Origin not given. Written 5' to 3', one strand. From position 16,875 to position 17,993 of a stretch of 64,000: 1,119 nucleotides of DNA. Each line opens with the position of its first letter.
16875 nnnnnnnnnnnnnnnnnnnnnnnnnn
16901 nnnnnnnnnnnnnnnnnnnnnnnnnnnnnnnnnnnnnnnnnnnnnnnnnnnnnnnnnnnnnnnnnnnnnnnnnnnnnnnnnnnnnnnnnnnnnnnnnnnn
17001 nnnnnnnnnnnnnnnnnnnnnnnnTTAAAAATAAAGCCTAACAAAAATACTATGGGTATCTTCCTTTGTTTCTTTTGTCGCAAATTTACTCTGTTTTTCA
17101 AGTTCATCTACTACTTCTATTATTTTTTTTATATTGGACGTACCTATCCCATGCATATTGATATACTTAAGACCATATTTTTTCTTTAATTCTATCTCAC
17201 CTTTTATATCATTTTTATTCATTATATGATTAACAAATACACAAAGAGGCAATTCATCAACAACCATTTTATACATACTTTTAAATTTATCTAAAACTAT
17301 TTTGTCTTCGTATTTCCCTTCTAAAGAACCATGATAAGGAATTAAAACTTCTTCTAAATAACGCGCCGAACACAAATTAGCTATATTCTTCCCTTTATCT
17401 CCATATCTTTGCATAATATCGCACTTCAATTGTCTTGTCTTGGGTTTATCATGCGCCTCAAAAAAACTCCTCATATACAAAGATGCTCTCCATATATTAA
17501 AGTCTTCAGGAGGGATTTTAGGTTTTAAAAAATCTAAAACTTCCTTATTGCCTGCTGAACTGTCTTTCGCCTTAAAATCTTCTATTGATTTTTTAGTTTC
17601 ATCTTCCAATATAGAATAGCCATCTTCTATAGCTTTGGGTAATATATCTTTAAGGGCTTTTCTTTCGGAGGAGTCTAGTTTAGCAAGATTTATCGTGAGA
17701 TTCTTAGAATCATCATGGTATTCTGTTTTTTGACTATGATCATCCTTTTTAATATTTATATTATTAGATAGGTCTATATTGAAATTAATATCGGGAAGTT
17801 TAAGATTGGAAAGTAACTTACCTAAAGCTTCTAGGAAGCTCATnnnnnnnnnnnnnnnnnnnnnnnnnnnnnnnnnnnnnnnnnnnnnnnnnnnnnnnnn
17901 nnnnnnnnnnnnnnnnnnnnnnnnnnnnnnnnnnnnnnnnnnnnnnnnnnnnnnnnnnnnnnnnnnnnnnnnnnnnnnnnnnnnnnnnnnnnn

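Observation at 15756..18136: Three-gene cargo of unknown function at the att-proximal end of element A: candidate defence or toxin module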

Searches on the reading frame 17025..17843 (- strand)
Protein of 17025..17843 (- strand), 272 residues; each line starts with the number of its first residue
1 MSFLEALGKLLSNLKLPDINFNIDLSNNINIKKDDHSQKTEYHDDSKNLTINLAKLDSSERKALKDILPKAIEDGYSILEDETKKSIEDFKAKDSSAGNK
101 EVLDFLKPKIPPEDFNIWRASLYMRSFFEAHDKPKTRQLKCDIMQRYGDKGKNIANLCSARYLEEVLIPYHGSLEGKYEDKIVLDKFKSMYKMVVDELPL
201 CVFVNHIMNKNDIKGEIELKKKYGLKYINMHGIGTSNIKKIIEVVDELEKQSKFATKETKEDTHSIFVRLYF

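Call 4: search_protein_families(library=pfam, proteins=[window:17025-17843:-], max_evalue=1)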
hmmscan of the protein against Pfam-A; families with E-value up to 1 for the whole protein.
window:17025-17843:- (272 aa): 0 families

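Call 5: search_protein_families(library=padloc, proteins=[window:17025-17843:-], max_evalue=1)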
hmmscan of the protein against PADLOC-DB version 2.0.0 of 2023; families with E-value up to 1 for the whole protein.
window:17025-17843:- (272 aa): 0 families

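Call 10: search_protein_families(library=phrogs, proteins=[window:17025-17843:-], max_evalue=0.1)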
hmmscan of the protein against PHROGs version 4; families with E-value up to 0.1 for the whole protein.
window:17025-17843:- (272 aa): 0 families

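Call 11: search_protein_families(library=ncbifam, proteins=[window:17025-17843:-], max_evalue=1)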
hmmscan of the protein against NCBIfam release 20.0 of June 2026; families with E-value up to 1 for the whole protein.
window:17025-17843:- (272 aa): 0 families

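Call 15: find_homologous_proteins(query=window:17025-17843:-)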
Query window:17025-17843:- (272 aa): 11 proteins with E <= 0.001 among 887 candidates.
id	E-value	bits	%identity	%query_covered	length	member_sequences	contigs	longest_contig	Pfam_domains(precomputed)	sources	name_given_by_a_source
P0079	2.6e-174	596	100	100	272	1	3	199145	-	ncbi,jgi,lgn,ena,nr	ncbi:MAG TPA: hypothetical protein DCY56_06895 [Candidatus Omnitrophica bacterium]|nr:hypothetical p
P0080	4.5e-80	287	51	100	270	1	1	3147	-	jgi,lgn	jgi:hypothetical protein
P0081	7.6e-72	260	50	100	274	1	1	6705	-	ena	-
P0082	1.4e-63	233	45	99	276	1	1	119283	-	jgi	jgi:hypothetical protein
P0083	3.2e-56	209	42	100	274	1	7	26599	-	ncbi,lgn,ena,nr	ncbi:MAG: hypothetical protein KAR05_10255 [Candidatus Omnitrophica bacterium]|nr:hypothetical prote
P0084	2.8e-52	196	42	100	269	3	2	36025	-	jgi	jgi:hypothetical protein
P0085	2.7e-39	153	36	100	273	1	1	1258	-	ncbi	-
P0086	6.1e-32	129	36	90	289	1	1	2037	-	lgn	-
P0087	3.6e-25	107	31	82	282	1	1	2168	-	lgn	-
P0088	3.2e-24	104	28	96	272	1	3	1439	-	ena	-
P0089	4.6e-20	90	31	82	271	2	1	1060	-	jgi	jgi:ribosome recycling factor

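Call 18: find_encoding_contigs(protein=P0082, flank=6000, max_places=3)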
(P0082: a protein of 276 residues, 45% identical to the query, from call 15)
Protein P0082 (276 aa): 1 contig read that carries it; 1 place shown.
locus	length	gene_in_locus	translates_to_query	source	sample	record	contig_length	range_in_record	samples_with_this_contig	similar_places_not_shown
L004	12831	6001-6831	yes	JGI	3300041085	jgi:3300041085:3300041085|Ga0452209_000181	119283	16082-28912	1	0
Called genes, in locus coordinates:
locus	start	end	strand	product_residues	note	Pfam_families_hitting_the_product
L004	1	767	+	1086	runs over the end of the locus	PF00004:AAA, PF07728:AAA_5 (faint), PF14890:Intein_splicing, PF00004:AAA, PF17862:AAA_lid_3, PF01434:Peptidase_M41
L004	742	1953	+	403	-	PF00809:Pterin_bind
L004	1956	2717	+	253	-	PF02457:DAC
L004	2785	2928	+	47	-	-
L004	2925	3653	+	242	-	PF03740:PdxJ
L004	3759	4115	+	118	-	PF01648:ACPS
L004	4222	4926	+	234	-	PF01256:Carb_kinase, PF02110:HK (weak)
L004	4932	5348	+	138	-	PF11645:PDDEXK_5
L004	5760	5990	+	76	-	-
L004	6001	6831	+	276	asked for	-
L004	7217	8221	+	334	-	PF01210:NAD_Gly3P_dh_N, PF03807:F420_oxidored (weak), PF07479:NAD_Gly3P_dh_C, PF20618:GPD_NAD_C_bact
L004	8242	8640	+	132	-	PF07238:PilZ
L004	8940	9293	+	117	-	PF07238:PilZ (weak)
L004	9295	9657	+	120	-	PF07238:PilZ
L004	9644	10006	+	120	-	PF07238:PilZ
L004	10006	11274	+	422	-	PF01408:GFO_IDH_MocA (weak), PF03447:NAD_binding_3, PF00742:Homoserine_dh, PF01842:ACT, PF22629:ACT_AHAS_ss (weak)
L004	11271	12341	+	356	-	PF00291:PALP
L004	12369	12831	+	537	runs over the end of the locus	PF03485:Arg_tRNA_synt_N, PF00750:tRNA-synt_1d, PF05746:DALR_1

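Call 19: find_encoding_contigs(protein=P0083, flank=6000, max_places=3)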
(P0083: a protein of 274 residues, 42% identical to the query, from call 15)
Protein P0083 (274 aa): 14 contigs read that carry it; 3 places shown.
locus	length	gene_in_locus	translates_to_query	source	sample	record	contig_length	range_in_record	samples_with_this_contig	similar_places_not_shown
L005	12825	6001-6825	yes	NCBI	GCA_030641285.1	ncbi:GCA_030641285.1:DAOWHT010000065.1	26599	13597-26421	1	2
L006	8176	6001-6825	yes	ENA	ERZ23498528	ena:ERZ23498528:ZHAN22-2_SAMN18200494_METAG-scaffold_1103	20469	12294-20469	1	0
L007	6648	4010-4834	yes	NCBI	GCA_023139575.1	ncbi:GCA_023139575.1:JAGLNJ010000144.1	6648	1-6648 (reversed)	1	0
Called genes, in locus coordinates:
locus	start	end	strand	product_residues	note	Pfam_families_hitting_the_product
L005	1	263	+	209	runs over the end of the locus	PF00551:Formyl_trans_N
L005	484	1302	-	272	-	-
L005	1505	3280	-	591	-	PF05496:RuvB_N (faint), PF00004:AAA, PF17862:AAA_lid_3, PF01434:Peptidase_M41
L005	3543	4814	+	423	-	PF03952:Enolase_N, PF00113:Enolase_C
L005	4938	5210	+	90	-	PF04977:DivIC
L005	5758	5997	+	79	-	-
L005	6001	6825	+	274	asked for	-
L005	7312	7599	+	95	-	PF08681:TacA1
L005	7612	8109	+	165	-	PF13673:Acetyltransf_10 (weak), PF13508:Acetyltransf_7 (weak)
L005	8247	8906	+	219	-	PF01797:Y1_Tnp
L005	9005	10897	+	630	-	PF00005:ABC_tran, PF13191:AAA_16 (faint), PF13555:AAA_29 (faint), PF05729:NACHT (faint), PF12848:ABC_tran_Xtn (weak), PF00005:ABC_tran, PF02463:SMC_N (weak), PF16326:ABC_tran_CTD, +1 more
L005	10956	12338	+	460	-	PF04851:ResIII, PF00270:DEAD, PF00271:Helicase_C, PF03880:DbpA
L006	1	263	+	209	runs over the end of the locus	PF00551:Formyl_trans_N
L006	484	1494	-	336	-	-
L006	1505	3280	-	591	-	PF05496:RuvB_N (faint), PF00004:AAA, PF17862:AAA_lid_3, PF01434:Peptidase_M41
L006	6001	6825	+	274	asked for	-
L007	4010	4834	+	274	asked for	-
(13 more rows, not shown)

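Call 20: find_encoding_contigs(protein=P0084, flank=6000, max_places=2)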
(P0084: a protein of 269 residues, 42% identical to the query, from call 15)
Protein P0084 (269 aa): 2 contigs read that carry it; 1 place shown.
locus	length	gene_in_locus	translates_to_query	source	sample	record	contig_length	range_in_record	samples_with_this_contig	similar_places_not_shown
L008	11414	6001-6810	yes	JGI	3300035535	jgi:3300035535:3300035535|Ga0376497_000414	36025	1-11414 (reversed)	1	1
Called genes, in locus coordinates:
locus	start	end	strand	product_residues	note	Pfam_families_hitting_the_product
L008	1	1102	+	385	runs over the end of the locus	PF13477:Glyco_trans_4_2, PF13439:Glyco_transf_4 (weak), PF13579:Glyco_trans_4_4, PF00534:Glycos_transf_1, PF13692:Glyco_trans_1_4, PF13524:Glyco_trans_1_2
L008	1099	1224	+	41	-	-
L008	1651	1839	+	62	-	PF12844:HTH_19, PF01381:HTH_3, PF13443:HTH_26 (weak)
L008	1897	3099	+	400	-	-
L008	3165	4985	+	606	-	PF13175:AAA_15, PF13304:AAA_21 (weak), PF13476:AAA_23 (weak), PF13304:AAA_21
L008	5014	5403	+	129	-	-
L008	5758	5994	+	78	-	-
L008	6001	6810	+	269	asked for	-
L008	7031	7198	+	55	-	-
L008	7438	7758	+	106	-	-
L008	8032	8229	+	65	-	PF09957:VapB_antitoxin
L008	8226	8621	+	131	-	PF01850:PIN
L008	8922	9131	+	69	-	PF13560:HTH_31, PF12844:HTH_19, PF01381:HTH_3, PF13443:HTH_26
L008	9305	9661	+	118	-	-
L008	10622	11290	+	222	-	PF01797:Y1_Tnp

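Call 21: find_encoding_contigs(protein=P0081, flank=6000, max_places=2)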
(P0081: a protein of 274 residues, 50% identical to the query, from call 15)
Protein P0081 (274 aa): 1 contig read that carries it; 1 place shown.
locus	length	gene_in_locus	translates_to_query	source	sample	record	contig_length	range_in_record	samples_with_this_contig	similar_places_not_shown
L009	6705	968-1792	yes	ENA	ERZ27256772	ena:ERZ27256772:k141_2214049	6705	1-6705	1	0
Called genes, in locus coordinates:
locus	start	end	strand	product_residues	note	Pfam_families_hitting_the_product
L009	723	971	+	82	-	-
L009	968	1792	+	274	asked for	-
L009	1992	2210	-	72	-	PF12844:HTH_19, PF13443:HTH_26, PF01381:HTH_3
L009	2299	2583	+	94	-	-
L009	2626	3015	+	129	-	PF08308:PEGA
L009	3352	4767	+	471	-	-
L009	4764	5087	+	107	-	PF20619:DUF6804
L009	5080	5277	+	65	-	-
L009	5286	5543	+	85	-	-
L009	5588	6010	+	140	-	-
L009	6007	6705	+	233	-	?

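Call 30: search_solved_structures(query=A3, max_evalue=10, show_alignments=2)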
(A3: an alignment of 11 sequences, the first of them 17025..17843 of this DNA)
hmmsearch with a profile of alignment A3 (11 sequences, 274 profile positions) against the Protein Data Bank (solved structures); distinct sequences matched with E-value up to 10: 1.
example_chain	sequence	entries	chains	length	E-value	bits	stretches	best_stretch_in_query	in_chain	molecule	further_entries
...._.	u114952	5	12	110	1.2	11.9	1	199-270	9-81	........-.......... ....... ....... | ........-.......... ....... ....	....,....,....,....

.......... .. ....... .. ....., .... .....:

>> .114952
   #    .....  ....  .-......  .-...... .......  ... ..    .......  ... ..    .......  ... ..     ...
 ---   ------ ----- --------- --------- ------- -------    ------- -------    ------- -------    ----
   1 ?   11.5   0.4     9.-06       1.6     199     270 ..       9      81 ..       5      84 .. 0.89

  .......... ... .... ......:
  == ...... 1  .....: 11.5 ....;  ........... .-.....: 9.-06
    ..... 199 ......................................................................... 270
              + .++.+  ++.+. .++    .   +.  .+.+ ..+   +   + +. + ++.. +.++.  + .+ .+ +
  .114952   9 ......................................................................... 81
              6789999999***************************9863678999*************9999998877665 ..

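Call 41: predict_structure(alignment_id=A3)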
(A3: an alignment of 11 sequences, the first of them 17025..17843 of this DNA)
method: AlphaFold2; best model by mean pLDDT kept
length: 272 residues; sequences in the alignment: 11
mean_pLDDT: 73.3   pTM: 0.59
mean pLDDT of the five models: 73.3, 72.9, 72.8, 71.9, 70.8
residues with pLDDT >= 90: 35; 70-90: 152; 50-70: 47; < 50: 38
segments of 3 or more residues with pLDDT < 50: 17-40, 44-47, 75-77, 79-84
pLDDT, mean of each block of 10 residues (from residue 1): 72 50 30 35 49 63 70 50 57 83 92 88 90 83 78 86 87 90 90 73 81 83 77 84 86 71 80 79
secondary structure, 60 per line:
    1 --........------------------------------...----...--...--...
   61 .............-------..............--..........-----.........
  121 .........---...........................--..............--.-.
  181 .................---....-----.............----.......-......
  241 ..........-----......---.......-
elements in order: H3-10 E41-43 E48-50 H58-73 H81-94 H97-106 H112-129 H133-159 H162-174 H180-197 E201-204 H210-222 E227-233 H235-250 E256-261 E265-271
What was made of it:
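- On Alba-like fold (C-terminus of the 272-aa protein): The model gives E201-204, H210-222, E227-233, H235-250, E256-261 and E265-271 (call 41).
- The model of the large protein is only of moderate confidence (pLDDT 73; call 41).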

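Call 45: fold_search(model_id=the predicted structure, library=pdb)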
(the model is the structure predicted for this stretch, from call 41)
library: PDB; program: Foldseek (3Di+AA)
matches with E <= 10: 585; with E <= 0.001: 0
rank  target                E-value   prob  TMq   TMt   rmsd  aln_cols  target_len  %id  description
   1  8xap_A                1.1e-02  1.00  0.23  0.70   2.7        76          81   18  Thermostable and acid-tolerant DNA-binding protein (released 2024-12-11)
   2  8xap_B                1.2e-02  1.00  0.22  0.65   4.2        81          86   17  Thermostable and acid-tolerant DNA-binding protein (released 2024-12-11)
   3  1udv_B                1.4e-02  1.00  0.23  0.66   2.9        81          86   17  Crystal structure of the hyperthermophilic archaeal dna-binding protein Sso10b2 at 1.85 A (released 2003-08-05)
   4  8xap_C                1.5e-02  1.00  0.22  0.67   4.1        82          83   17  Thermostable and acid-tolerant DNA-binding protein (released 2024-12-11)
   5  7dl8_B                2.0e-02  1.00  0.23  0.51   3.0        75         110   16  Crystal structure of ALBA1 from Trypanosoma brucei (released 2021-06-23)
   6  9swn_F                4.0e-02  1.00  0.22  0.44   7.2       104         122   15  Cryo-EM structure of yeast telomerase holoenzyme (released 2026-04-08)
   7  6cwx_A                5.3e-02  1.00  0.21  0.51   8.8        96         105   17  Crystal structure of human ribonuclease P/MRP proteins Rpp20/Rpp25 (released 2018-04-18)
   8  7dl8_A                5.3e-02  1.00  0.20  0.44   4.3        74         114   15  Crystal structure of ALBA1 from Trypanosoma brucei (released 2021-06-23)
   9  3iab_B                5.7e-02  1.00  0.22  0.50   5.0        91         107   15  Crystal structure of RNase P /RNase MRP proteins Pop6, Pop7 in a complex with the P3 domain of RNase MRP RNA (released 2010-01-26)
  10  1udv_A                6.0e-02  1.00  0.24  0.67   2.9        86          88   17  Crystal structure of the hyperthermophilic archaeal dna-binding protein Sso10b2 at 1.85 A (released 2003-08-05)
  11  1h0x_A                8.4e-02  0.99  0.20  0.55   6.2        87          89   11  Structure of Alba: an archaeal chromatin protein modulated by acetylation (released 2002-09-05)
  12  8xaq_A                8.9e-02  0.99  0.20  0.54   6.3        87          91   13  The thermostable and acid-tolerant DNA-binding protein (released 2024-12-11)
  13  1nh9                  9.4e-02  1.00  0.22  0.67   3.2        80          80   14  Crystal Structure of a DNA Binding Protein Mja10b from the hyperthermophile Methanococcus jannaschii (released 2003-12-23)
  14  2eh1_A                9.4e-02  0.99  0.20  0.54   5.5        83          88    8  Stage V Sporolation Protein S (SpoVS) from Thermus thermophilus (released 2007-09-04)
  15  2ek0_A                9.4e-02  0.99  0.20  0.54   5.6        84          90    8  Stage V Sporolation Protein S (SPOVS) from Thermus thermophilus Zinc form (released 2007-09-25)
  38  6cwx_B                2.8e-01  0.94  0.20  0.43   9.9        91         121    9  Crystal structure of human ribonuclease P/MRP proteins Rpp20/Rpp25 (released 2018-04-18)
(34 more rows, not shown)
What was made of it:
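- On Alba-like fold (C-terminus of the 272-aa protein): Foldseek matches 8xap, 1udv, 7dl8, 6cwx and 3iab with prob 1.0, TMt 0.5-0.7 and E of 1e-2 to 6e-2 (call 45).
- The large protein has an Alba-like C-terminal fold (call 45). The Alba-like fold is shared with the RNase P/MRP subunits Rpp20/25 and Pop6/7 (call 45).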

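Call 46: search_protein_representatives(alignment_id=A3)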
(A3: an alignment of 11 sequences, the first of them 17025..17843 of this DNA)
Query: 11 sequences, 274 profile positions. Proteins with E-value up to 0.001 (for the whole library): 774; up to 1e-10: 611; up to 1e-30: 401. The best 150 are listed.
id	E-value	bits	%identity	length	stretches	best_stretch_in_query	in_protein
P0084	3.1e-100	351.8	-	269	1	1-273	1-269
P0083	3.4e-98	345.1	-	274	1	1-273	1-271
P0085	3.3e-93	328.7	-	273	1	1-273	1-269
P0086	2.0e-90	319.6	-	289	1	1-272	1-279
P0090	1.5e-88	313.4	-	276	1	1-271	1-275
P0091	1.1e-84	300.8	-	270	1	1-271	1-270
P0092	1.4e-84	300.4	-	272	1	1-271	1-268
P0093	4.9e-83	295.3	-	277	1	1-271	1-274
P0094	4.7e-78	279.0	-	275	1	1-271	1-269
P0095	1.3e-77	277.5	-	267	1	12-269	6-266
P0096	1.4e-77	277.5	-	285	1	3-272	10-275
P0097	1.6e-77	277.3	-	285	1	1-270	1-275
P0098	1.5e-76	274.1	-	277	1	1-271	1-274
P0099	6.4e-76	272.0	-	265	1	1-271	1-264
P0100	2.6e-75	270.0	-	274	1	9-271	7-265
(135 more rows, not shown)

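Call 47: search_protein_families(library=pfam, alignment_id=A3, max_evalue=5)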
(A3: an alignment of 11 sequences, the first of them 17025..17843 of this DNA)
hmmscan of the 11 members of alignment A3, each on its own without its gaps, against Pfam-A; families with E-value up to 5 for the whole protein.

A. member 1, window:17025-17843:- (272 aa): 0 families

B. families by the number of members that match (of 11 scanned): 15 families
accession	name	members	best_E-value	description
PF12923.12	RRP7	1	0.0017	Ribosomal RNA-processing protein 7 (RRP7) C-terminal domain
PF08651.15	DASH_Duo1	1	0.02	DASH complex subunit Duo1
PF10105.14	DUF2344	1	0.031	Uncharacterized protein conserved in bacteria (DUF2344)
PF21455.3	PylD_N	1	0.033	Pyrrolysine biosynthesis protein PylD, N-terminal domain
PF00270.35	DEAD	1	0.037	DEAD/DEAH box helicase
PF07321.17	YscO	1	0.038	Type III secretion protein YscO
PF04385.20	FAINT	1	0.04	Domain of unknown function, DUF529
PF01918.27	Alba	1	0.044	Alba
PF25483.1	DUF7906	1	0.079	Domain of unknown function (DUF7906)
PF05846.17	Chordopox_A15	1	0.21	Chordopoxvirus A15 protein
PF01964.24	ThiC_Rad_SAM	1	0.23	Radical SAM ThiC family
PF01765.24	RRF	1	0.25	Ribosome recycling factor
PF21377.3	MurD_N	1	0.84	MurD N-terminal domain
PF09989.15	DUF2229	1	1.3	CoA enzyme activase uncharacterised domain (DUF2229)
PF13739.11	PdaC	1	4.5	Deacetylase PdaC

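Call 50: find_related_loci(query=A3, collection=genome_contigs, flank=5000)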
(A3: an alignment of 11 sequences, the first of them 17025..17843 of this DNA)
Query A3 (272 aa) in genome_contigs; peptide patterns used: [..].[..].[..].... (x = any residue, [..] = any of these).
21 stretches matched a pattern; 15 encode a relative of the query (tblastn E <= 1e-3); 15 distinct loci.
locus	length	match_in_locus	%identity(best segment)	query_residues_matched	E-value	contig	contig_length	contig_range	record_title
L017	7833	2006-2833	47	1-272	6e-75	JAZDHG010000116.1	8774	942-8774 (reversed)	MAG: Candidatus Omnitrophota bacterium isolate MEGAHIT-group-0.309 k141_1827288, whole genome shotgun sequence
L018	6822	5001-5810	42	1-272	4e-64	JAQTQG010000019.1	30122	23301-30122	MAG: Candidatus Omnitrophota bacterium isolate STB_134 NODE_3245_length_30122_cov_5.734122_Sandtown_B, whole genome shot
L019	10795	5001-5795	42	1-270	6e-64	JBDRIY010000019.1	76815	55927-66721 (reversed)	MAG: Candidatus Omnitrophota bacterium isolate MEGAHIT-group-1.613 k141_7176587, whole genome shotgun sequence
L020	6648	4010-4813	42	1-272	5e-58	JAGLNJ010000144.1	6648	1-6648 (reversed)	MAG: Candidatus Omnitrophota bacterium isolate RS_6_36 ROV157_6.bin.36.fa_144, whole genome shotgun sequence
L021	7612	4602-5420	37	1-272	1e-52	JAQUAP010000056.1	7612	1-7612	MAG: Candidatus Omnitrophota bacterium isolate STC_87 NODE_24932_length_7612_cov_3.865331_Sandtown_C, whole genome shotg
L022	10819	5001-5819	35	1-272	2e-51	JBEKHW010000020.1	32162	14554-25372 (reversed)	MAG: Candidatus Omnitrophota bacterium isolate SPRUCE 286 SPRUCE_286_20, whole genome shotgun sequence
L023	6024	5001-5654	38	49-272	1e-47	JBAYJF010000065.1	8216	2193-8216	MAG: Candidatus Margulisiibacteriota bacterium isolate SO_2016_GW1_49 scaffold16382_OW334_2016, whole genome shotgun seq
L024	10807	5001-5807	40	1-272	2e-58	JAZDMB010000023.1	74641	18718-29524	MAG: Planctomycetota bacterium isolate MEGAHIT-group-0.630 k141_16274658, whole genome shotgun sequence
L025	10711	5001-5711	35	28-268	2e-35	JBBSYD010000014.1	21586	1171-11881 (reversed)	MAG: Nanoarchaeota archaeon isolate H43-bin227_1 H43_bin227_1_000000000014, whole genome shotgun sequence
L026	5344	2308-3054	32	11-270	1e-34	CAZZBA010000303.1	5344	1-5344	MAG TPA_asm: uncultured Victivallales bacterium isolate SRP272421_co4_23 genome assembly, contig: NODE_56131_length_5344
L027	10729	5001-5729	29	11-246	5e-28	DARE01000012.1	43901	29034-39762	MAG TPA_asm: Thermoplasmatales archaeon UBA447 UBA447_contig_519, whole genome shotgun sequence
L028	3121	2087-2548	36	99-245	1e-24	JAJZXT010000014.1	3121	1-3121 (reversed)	MAG: Thermoplasmata archaeon isolate TL1-4.bin52 NODE_25839_length_3121_cov_1.429526, whole genome shotgun sequence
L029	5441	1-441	36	107-246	4e-23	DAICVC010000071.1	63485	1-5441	MAG TPA_asm: Thermoplasmatales archaeon isolate clean2848 k141_816571, whole genome shotgun sequence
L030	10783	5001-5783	29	1-257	9e-28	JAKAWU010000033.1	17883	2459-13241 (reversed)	MAG: Thermoplasmata archaeon isolate YP4.bin84 NODE_4389_length_17883_cov_7.111061, whole genome shotgun sequence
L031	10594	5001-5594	32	68-264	4e-28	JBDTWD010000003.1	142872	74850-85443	MAG: Candidatus Woesebacteria bacterium isolate cluster3_bin.83 NODE_135_length_142872_cov_13.087167, whole genome shotg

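Call 71: find_related_loci(query=A3, collection=viral_contigs, flank=6000)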
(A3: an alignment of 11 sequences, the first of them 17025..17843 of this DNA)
Query A3 (272 aa) in viral_contigs; peptide patterns used: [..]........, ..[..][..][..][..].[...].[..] (x = any residue, [..] = any of these).
19 stretches matched a pattern, but none encodes a relative of the query by tblastn (E <= 1e-3).
